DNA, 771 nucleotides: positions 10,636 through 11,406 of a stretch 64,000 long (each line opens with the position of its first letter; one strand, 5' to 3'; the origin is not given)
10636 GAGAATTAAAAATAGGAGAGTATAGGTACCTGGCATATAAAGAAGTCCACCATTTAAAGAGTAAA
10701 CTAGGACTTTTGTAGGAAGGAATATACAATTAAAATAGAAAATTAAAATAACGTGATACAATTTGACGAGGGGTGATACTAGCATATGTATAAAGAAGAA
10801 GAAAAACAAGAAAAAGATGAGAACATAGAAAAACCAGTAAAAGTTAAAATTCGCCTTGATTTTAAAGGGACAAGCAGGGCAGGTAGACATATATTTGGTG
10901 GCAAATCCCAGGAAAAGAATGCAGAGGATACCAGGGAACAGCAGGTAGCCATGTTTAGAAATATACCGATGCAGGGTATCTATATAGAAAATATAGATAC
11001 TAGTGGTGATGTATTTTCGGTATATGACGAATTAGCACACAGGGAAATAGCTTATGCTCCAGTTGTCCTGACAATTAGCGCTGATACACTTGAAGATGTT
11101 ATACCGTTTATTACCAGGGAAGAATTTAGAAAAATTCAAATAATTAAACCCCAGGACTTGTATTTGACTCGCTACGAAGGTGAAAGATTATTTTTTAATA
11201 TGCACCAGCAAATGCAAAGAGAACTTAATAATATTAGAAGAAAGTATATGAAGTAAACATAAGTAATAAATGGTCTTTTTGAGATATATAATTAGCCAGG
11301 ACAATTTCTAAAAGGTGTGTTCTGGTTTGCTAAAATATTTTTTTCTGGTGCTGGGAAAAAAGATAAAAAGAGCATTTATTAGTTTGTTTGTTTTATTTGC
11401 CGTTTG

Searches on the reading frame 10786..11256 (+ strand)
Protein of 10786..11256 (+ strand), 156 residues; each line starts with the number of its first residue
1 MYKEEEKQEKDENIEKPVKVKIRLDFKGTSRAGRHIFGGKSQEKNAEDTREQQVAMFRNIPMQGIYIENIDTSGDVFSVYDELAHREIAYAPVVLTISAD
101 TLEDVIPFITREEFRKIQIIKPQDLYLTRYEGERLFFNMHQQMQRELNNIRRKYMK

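Call 17: find_encoding_contigs(protein=window:10786-11256:+, flank=10000, max_places=4)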
Protein window:10786-11256:+ (156 aa): 3 contigs read that carry it; 2 places shown.
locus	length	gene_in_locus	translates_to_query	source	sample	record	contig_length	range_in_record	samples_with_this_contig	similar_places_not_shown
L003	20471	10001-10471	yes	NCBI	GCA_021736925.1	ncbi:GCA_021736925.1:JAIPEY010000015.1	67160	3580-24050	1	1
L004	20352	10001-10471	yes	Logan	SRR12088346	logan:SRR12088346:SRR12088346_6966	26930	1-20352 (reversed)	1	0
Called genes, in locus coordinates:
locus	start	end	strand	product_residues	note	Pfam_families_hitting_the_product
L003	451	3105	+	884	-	PF01368:DHH (weak), PF02272:DHHA1, PF00571:CBS, PF01743:PolyA_pol, PF12627:PolyA_pol_RNAbd (weak)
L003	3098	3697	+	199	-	PF02163:Peptidase_M50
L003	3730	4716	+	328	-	PF00579:tRNA-synt_1b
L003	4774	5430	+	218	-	PF11167:DUF2953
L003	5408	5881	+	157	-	PF09579:Spore_YtfJ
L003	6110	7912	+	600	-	PF00654:Voltage_CLC, PF00571:CBS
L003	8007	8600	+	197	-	PF07670:Gate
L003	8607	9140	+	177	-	PF07670:Gate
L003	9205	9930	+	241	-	PF01479:S4, PF00849:PseudoU_synth_2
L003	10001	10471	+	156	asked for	-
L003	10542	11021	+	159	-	-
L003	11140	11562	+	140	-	PF09021:HutP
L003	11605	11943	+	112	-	PF07736:CM_1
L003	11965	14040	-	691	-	PF03190:Thioredox_DsbH, PF13899:Thioredoxin_7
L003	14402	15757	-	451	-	PF13240:Zn_Ribbon_1 (weak)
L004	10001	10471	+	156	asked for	-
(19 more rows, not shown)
